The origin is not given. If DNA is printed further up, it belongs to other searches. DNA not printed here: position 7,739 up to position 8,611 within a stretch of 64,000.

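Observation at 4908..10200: Atypical PilN/PilO-containing operon: murJ, pilN-like, pilO-like, a TM protein, an Ig/FN3 surface protein, then the giant protein, with no pilM, pilP, pilQ or pilin in between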

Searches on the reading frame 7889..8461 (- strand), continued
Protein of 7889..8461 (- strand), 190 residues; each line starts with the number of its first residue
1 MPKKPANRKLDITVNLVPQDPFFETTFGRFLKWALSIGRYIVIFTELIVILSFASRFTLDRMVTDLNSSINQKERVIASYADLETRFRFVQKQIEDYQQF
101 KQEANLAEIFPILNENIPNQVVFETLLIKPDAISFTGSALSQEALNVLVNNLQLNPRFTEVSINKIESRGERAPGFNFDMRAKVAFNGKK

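Call 37: search_solved_structures(query=A1, max_evalue=10, show_alignments=2)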
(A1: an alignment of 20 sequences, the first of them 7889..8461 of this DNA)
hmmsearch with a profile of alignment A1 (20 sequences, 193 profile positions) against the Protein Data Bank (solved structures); distinct sequences matched with E-value up to 10: 5.
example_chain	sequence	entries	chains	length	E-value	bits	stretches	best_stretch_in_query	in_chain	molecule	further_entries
7ju4_B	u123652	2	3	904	0.22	14.2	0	54-81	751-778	Flagellar-associated protein 172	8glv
5xau_C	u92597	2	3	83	0.34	13.7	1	61-94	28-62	Laminin subunit gamma-1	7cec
3jc8_Na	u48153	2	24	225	0.43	13.3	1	69-148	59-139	PilN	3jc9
5mc9_C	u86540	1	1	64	0.71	12.6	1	60-103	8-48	Laminin subunit gamma-1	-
8p0s_A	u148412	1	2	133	1.2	11.9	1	58-107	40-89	Rho-associated protein kinase 1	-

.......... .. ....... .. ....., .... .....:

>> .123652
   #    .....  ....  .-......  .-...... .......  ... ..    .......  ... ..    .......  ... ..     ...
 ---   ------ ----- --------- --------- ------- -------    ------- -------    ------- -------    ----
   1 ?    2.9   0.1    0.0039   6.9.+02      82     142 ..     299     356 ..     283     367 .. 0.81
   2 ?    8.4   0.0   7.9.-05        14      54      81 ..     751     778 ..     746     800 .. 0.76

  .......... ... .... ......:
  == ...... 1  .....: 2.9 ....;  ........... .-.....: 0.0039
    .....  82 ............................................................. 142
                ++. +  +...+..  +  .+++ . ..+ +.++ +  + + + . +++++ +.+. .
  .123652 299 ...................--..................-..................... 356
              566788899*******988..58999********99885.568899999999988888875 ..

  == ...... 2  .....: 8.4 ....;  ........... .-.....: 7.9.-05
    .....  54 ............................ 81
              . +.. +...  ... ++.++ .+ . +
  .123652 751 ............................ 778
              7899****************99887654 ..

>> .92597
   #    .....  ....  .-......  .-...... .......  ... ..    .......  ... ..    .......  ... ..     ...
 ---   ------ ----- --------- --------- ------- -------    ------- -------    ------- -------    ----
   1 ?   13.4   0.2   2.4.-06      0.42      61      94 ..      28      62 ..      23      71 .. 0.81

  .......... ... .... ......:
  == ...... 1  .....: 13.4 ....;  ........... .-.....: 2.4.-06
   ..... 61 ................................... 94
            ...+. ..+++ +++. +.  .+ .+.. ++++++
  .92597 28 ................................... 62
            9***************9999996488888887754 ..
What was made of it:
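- Tried and rejected: The PilN profile against PDB sequences gave only a weak PilN hit (E=0.43; call 37).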

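Call 42: search_protein_representatives(protein=window:7889-8461:-)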
Query: 190 residues. Proteins with E-value up to 0.001 (for the whole library): 894; up to 1e-10: 510; up to 1e-30: 23. The best 150 are listed.
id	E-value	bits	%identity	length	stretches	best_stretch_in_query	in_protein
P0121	2.5e-51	190.4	52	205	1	7-182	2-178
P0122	8.9e-48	178.8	49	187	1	9-183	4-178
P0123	1.7e-42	161.6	46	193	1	13-186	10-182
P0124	6.9e-42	159.6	44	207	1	12-182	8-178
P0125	5.9e-41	156.6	42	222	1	8-189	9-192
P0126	6.6e-41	156.4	47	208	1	13-186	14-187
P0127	1.1e-39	152.5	49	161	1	9-152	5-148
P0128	2.0e-38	148.3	38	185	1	7-184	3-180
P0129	3.9e-37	144.1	40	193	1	10-182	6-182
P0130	4.2e-37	144.0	42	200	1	5-185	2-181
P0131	2.9e-36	141.3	40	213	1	10-183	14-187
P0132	7.5e-34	133.5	40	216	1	13-188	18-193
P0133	1.0e-33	133.1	38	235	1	13-181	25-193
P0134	1.1e-33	132.9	56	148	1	11-120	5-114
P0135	1.8e-33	132.2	50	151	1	50-184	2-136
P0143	3.7e-31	124.7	33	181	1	13-183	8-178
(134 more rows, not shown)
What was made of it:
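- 7889..8461 (-): pilN-like gene, 190 aa. It encodes a short cytoplasmic peptide, a TM helix with conserved FT(E/Q), a coiled coil and a C-terminal ferredoxin-like domain. The family has 894 clusters at E<=1e-3 (call 42).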

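Call 45: find_homologous_proteins(query=A3, max_evalue=0.001)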
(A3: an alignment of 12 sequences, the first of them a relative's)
Query A3 (12 sequences) (185 aa, profile of the alignment): 460 proteins with E <= 0.001 among 4390 candidates; the best 120 are listed.
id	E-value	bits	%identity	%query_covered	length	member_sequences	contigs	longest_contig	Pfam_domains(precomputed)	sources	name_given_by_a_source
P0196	1.7e-62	228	100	100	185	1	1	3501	PF05137.19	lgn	-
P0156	4.7e-61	224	31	95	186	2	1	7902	PF05137.19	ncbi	-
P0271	3.5e-60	221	46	92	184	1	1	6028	PF05137.19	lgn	-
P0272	1.2e-58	216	46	99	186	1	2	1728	PF05137.19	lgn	-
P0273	2.2e-58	215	41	96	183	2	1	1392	PF05137.19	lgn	-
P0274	6.5e-58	213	40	96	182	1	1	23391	PF05137.19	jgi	-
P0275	8.7e-58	213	44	96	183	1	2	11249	PF05137.19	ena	-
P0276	1.5e-57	212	44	99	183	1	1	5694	PF05137.19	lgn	-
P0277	2.9e-57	211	42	95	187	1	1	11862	PF05137.19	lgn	-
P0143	3.1e-57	211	27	93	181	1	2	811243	PF05137.19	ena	-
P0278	3.7e-57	211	42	96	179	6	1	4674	PF05137.19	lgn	-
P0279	4.6e-57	211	41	90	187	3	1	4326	PF05137.19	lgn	-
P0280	4.7e-57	211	39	95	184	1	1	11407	PF05137.19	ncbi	-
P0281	7.3e-57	210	38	98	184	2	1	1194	PF05137.19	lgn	-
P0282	8.0e-57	210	47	93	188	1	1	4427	PF05137.19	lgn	-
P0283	9.8e-57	210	45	98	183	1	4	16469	PF05137.19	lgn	-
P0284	1.1e-56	209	44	99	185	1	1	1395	PF05137.19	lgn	-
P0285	1.6e-56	209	38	98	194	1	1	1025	PF05137.19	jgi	jgi:Tfp pilus assembly protein PilN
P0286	1.8e-56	209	42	96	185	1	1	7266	PF05137.19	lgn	-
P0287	2.0e-56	209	46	96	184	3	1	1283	PF05137.19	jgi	-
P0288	3.7e-56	208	42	96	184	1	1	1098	PF05137.19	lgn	-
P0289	3.9e-56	208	46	94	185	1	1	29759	PF05137.19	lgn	-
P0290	4.1e-56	208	42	98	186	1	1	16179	PF05137.19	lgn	-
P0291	5.5e-56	207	43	96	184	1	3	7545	PF05137.19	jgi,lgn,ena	-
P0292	7.3e-56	207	42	94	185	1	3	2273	PF05137.19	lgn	-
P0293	9.2e-56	206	42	99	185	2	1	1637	PF05137.19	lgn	-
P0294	9.9e-56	206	45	98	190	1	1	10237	PF05137.19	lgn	-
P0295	1.3e-55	206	41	95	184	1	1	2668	PF05137.19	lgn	-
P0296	1.4e-55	206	38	99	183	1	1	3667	PF05137.19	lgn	-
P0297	1.7e-55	206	41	91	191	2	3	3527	PF05137.19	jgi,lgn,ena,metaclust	metaclust:\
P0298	1.8e-55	206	39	97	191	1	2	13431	PF05137.19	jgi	-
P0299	2.0e-55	205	40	96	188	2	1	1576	PF05137.19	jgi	-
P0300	2.5e-55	205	46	96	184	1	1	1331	PF05137.19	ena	-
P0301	2.5e-55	205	46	96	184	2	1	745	PF05137.19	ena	-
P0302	2.5e-55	205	45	88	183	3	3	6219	PF05137.19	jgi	jgi:Tfp pilus assembly protein PilN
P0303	3.4e-55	205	43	96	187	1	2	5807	PF05137.19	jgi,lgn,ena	-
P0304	4.3e-55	204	44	96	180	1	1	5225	PF05137.19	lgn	-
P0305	4.8e-55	204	45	95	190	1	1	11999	PF05137.19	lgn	-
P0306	6.3e-55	204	42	98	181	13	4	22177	PF05137.19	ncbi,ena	-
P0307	7.2e-55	204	39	95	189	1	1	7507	PF05137.19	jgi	jgi:Tfp pilus assembly protein PilN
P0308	8.2e-55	203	41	98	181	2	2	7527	PF05137.19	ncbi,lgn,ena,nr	ncbi:MAG: Uncharacterized protein LiPW31_121 [Microgenomates group bacterium LiPW_31]|nr:MAG: Unchar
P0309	1.1e-54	203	46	98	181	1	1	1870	PF05137.19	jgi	-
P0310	1.5e-54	202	41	98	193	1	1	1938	PF05137.19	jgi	-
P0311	1.5e-54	202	43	99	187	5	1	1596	PF05137.19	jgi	-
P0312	1.7e-54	202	37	85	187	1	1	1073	PF05137.19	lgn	-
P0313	2.5e-54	202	40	96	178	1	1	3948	PF05137.19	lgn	-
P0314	3.1e-54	201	37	95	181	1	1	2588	PF05137.19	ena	-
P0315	3.2e-54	201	42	81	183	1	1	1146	PF05137.19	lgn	-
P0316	3.4e-54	201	41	96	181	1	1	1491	PF05137.19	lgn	-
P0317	3.7e-54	201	33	95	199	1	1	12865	PF05137.19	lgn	-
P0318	5.2e-54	201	40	98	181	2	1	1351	PF05137.19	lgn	-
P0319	6.1e-54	201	47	93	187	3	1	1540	PF05137.19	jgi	jgi:Tfp pilus assembly protein PilN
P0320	6.2e-54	200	43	96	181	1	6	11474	PF05137.19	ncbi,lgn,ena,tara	tara:strand:- start:24 stop:569 length:546 start_codon:yes stop_codon:yes gene_type:complete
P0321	7.5e-54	200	46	95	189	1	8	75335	PF05137.19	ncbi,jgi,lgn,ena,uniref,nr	ncbi:MAG: Type IV pilus biogenesis protein PilN [Candidatus Woesebacteria bacterium GW2011_GWA1_45_8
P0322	7.6e-54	200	39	91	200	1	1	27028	PF05137.19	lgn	-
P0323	7.8e-54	200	46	88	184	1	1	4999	PF05137.19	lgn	-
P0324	7.9e-54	200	39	97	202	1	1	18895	PF05137.19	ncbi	-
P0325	8.1e-54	200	37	98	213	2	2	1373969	PF05137.19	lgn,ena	-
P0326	8.4e-54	200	41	97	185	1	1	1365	PF05137.19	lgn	-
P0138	8.6e-54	200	38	97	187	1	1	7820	PF05137.19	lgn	-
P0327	9.3e-54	200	38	96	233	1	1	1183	PF05137.19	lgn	-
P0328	9.4e-54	200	40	99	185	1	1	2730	PF05137.19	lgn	-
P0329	9.7e-54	200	39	95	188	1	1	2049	PF05137.19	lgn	-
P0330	1.2e-53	200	42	96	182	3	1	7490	PF05137.19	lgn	-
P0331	1.4e-53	199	39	97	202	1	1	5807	PF05137.19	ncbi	-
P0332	1.5e-53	199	43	98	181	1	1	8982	PF05137.19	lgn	-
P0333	1.6e-53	199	36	97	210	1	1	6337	PF05137.19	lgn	-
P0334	1.8e-53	199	44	98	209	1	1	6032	PF05137.19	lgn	-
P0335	1.8e-53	199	40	96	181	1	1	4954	PF05137.19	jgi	jgi:Tfp pilus assembly protein PilN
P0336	1.9e-53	199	39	95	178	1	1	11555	PF05137.19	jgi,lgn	jgi:Tfp pilus assembly protein PilN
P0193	2.0e-53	199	42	91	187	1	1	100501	PF05137.19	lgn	-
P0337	2.3e-53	199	46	96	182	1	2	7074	PF05137.19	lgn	-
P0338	2.7e-53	198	37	98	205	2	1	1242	PF05137.19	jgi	jgi:Tfp pilus assembly protein PilN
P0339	3.0e-53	198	44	100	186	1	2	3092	PF05137.19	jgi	jgi:Tfp pilus assembly protein PilN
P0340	3.1e-53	198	39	98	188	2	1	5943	PF05137.19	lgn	-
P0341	3.4e-53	198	42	91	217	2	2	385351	PF05137.19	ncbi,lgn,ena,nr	ncbi:MAG TPA: PilN domain-containing protein [Candidatus Bathyarchaeia archaeon]|nr:PilN domain-cont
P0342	3.8e-53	198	40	90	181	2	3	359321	PF05137.19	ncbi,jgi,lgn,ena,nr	ncbi:MAG TPA: PilN domain-containing protein [Patescibacteria group bacterium]|nr:PilN domain-contai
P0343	4.6e-53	198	42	96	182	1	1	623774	PF05137.19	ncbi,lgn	-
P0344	4.8e-53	198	38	95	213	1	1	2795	PF05137.19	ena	-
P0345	5.1e-53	197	29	96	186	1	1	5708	PF05137.19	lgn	-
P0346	6.0e-53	197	39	92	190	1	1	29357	PF05137.19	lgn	-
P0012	6.7e-53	197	35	95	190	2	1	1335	PF05137.19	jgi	-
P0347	6.7e-53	197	41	98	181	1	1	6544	PF05137.19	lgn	-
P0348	8.9e-53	197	38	94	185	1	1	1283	PF05137.19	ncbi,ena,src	-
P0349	1.0e-52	197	41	96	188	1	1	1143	PF05137.19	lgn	-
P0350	1.0e-52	196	38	96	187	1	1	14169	PF05137.19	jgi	-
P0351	1.1e-52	196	39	85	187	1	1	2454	PF05137.19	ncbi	-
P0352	1.1e-52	196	39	95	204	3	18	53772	PF05137.19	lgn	-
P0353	1.2e-52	196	41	84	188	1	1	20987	PF05137.19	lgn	-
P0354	1.2e-52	196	43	94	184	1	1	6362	PF05137.19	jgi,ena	-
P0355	1.2e-52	196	36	91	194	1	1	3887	PF05137.19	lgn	-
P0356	1.2e-52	196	38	95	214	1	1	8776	PF05137.19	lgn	-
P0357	1.4e-52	196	39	95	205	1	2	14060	PF05137.19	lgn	-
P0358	1.5e-52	196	40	85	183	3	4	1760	PF05137.19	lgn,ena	-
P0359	1.5e-52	196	36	98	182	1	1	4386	PF05137.19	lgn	-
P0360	1.5e-52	196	38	95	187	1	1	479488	PF05137.19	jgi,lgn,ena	-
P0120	1.7e-52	196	33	95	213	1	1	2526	PF05137.19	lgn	-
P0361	1.8e-52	196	42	94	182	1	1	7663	PF05137.19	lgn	-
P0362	1.9e-52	196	38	97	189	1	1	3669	PF05137.19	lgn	-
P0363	1.9e-52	196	39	94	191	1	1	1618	PF05137.19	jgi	jgi:Tfp pilus assembly protein PilN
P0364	2.2e-52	195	43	85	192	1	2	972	PF05137.19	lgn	-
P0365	2.4e-52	195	42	98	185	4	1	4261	PF05137.19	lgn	-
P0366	2.5e-52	195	42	100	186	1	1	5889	PF05137.19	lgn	-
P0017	2.6e-52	195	34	97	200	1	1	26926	PF05137.19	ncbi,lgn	-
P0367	2.9e-52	195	43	85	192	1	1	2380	PF05137.19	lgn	-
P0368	2.9e-52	195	36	95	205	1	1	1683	PF05137.19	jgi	jgi:Tfp pilus assembly protein PilN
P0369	3.0e-52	195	36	95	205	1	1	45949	PF05137.19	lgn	-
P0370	3.4e-52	195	46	99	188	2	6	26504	PF05137.19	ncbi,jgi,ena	-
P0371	4.5e-52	194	44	85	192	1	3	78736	PF05137.19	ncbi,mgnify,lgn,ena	ncbi:MAG: PilN domain-containing protein [Patescibacteria group bacterium]|mgnify:CR=1 FL=1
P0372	4.5e-52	194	47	99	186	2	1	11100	PF05137.19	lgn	-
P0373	5.3e-52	194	43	93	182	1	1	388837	PF05137.19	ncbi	-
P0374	5.9e-52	194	37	98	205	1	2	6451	PF05137.19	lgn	-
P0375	6.3e-52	194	43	98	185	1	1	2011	PF05137.19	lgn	-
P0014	6.3e-52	194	34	95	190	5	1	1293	PF05137.19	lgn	-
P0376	6.6e-52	194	36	98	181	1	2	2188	PF05137.19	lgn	-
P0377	6.8e-52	194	39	99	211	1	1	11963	PF05137.19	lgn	-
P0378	7.2e-52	194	44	98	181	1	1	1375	PF05137.19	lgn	-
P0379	7.7e-52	194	36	92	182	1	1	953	PF05137.19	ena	-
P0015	7.9e-52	194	34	97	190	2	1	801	PF05137.19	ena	-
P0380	8.6e-52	194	41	98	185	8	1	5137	PF05137.19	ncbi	-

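Call 46: find_encoding_contigs(protein=P0321, flank=10000, max_places=1)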
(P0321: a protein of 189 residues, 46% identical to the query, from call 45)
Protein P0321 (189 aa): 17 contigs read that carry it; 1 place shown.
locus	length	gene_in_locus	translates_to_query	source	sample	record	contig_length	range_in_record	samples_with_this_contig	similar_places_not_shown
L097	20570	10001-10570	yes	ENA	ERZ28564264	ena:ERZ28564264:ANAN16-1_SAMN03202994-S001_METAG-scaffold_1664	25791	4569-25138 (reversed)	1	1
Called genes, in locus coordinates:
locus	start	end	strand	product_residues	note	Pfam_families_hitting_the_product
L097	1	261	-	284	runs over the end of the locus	-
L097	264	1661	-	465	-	PF00009:GTP_EFTU, PF00071:Ras (faint), PF01926:MMR_HSR1, PF02421:FeoB_N (faint), PF22042:EF-G_D2, PF11987:IF-2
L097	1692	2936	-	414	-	PF08529:NusA_N, PF13184:KH_NusA_1st, PF26594:KH_NusA_2nd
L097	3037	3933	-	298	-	PF00226:DnaJ, PF01556:DnaJ_C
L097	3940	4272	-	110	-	-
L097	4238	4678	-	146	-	PF22091:DUF6941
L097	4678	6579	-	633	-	PF00012:HSP70, PF06723:MreB_Mbl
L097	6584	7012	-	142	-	PF01025:GrpE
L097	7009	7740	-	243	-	PF01628:HrcA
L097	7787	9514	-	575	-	PF03023:MurJ, PF13440:Polysacc_synt_3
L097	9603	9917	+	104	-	PF01649:Ribosomal_S20p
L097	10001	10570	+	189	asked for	PF05137:PilN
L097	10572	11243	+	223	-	PF10741:T2SSM_b (faint)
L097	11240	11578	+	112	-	-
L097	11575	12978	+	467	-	PF00041:fn3, PF16656:Pur_ac_phosph_N, PF19077:Big_13 (weak)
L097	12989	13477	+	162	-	-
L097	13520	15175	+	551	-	-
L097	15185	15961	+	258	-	PF03848:TehB, PF02353:CMAS, PF05175:MTS, PF13489:Methyltransf_23, PF13847:Methyltransf_31, PF08241:Methyltransf_11, PF08242:Methyltransf_12, PF13649:Methyltransf_25, +4 more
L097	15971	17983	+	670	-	PF10060:DUF2298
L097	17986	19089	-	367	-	PF03816:LytR_cpsA_psr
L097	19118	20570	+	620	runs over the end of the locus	PF00580:UvrD-helicase, PF13245:AAA_19, PF13361:UvrD_C, PF13538:UvrD_C_2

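Call 47: find_encoding_contigs(protein=P0143, flank=10000, max_places=1)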
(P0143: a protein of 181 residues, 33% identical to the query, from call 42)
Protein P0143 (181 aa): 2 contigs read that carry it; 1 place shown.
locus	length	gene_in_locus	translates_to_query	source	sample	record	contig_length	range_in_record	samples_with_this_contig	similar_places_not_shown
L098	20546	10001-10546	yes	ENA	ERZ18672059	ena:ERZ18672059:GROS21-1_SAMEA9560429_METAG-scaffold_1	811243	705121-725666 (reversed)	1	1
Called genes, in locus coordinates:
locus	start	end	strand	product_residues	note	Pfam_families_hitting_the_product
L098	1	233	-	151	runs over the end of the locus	PF01668:SmpB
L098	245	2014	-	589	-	-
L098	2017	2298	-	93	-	PF18901:DUF5657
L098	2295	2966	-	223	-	-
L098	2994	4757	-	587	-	PF08486:SpoIID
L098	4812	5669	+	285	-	-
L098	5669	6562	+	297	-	PF18895:T4SS_pilin (weak)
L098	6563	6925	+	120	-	PF18895:T4SS_pilin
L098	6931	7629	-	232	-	PF01255:Prenyltransf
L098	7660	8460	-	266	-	PF00696:AA_kinase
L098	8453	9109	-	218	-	PF00293:NUDIX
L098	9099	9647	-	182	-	PF00293:NUDIX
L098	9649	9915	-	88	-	-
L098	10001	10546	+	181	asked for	PF05137:PilN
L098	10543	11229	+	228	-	PF04350:PilO (weak)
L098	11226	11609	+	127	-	-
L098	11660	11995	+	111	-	PF18895:T4SS_pilin (weak)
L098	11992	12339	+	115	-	PF18895:T4SS_pilin (weak)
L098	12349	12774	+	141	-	PF18895:T4SS_pilin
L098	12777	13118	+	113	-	PF18895:T4SS_pilin (weak)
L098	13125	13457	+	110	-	PF18895:T4SS_pilin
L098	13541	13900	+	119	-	PF18895:T4SS_pilin (weak)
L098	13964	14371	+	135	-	PF18895:T4SS_pilin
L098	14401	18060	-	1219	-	-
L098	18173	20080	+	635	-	-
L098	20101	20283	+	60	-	-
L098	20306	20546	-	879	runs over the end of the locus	-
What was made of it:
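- L098 lacks FN3 after pilN-pilO-sTM (call 47).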

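Call 48: find_encoding_contigs(protein=P0343, flank=10000, max_places=1)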
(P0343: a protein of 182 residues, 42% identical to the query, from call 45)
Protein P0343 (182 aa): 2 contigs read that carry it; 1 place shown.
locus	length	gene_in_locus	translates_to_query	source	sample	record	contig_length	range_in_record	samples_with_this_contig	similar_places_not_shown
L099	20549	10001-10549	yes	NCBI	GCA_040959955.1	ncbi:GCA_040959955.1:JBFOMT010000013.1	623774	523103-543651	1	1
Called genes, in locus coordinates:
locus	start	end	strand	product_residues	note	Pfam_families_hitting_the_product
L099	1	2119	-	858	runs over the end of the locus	PF22842:Pel9A-like_beta_helix, PF13229:Beta_helix, PF00754:F5_F8_type_C, PF22633:F5_F8_type_C_2, PF24517:CBM96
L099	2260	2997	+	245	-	-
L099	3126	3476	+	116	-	-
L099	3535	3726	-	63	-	-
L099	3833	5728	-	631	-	PF00012:HSP70, PF06723:MreB_Mbl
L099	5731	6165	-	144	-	PF01025:GrpE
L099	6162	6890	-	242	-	PF01628:HrcA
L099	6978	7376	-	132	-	-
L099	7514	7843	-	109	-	PF01329:Pterin_4a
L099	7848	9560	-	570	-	PF03023:MurJ, PF13440:Polysacc_synt_3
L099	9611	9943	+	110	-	PF01649:Ribosomal_S20p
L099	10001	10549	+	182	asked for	PF05137:PilN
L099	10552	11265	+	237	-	-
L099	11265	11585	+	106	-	-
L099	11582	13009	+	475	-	-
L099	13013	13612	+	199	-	-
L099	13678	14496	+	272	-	-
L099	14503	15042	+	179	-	-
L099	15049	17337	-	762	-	PF13231:PMT_2, PF02366:PMT, PF13231:PMT_2, PF16192:PMT_4TMC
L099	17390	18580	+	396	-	-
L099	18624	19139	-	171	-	-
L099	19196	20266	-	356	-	PF03816:LytR_cpsA_psr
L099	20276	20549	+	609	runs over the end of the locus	PF00580:UvrD-helicase, PF13245:AAA_19, PF13361:UvrD_C, PF13538:UvrD_C_2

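Call 55: find_encoding_contigs(protein=P0325, flank=10000, max_places=1)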
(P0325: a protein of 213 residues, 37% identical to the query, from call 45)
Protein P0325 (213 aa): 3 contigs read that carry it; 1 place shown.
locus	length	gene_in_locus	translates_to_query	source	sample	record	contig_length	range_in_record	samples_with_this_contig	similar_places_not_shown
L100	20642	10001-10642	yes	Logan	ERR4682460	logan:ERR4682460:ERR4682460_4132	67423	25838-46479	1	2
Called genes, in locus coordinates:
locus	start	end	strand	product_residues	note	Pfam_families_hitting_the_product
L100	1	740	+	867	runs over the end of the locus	PF00912:Transgly, PF00905:Transpeptidase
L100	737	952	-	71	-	-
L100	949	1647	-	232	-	PF02224:Cytidylate_kin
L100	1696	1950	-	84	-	PF18917:LiaI-LiaF-like_TM1 (weak), PF22570:LiaF-TM (weak)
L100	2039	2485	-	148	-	PF01668:SmpB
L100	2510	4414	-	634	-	-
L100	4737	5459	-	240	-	-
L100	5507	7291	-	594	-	PF00009:GTP_EFTU, PF03144:GTP_EFTU_D2, PF00679:EFG_C, PF06421:LepA_C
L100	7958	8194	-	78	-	PF01649:Ribosomal_S20p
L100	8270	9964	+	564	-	PF03023:MurJ, PF13440:Polysacc_synt_3 (weak)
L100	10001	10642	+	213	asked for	PF05137:PilN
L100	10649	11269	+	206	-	PF04350:PilO (weak)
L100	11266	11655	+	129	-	-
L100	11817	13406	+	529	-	-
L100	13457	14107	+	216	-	PF02397:Bac_transf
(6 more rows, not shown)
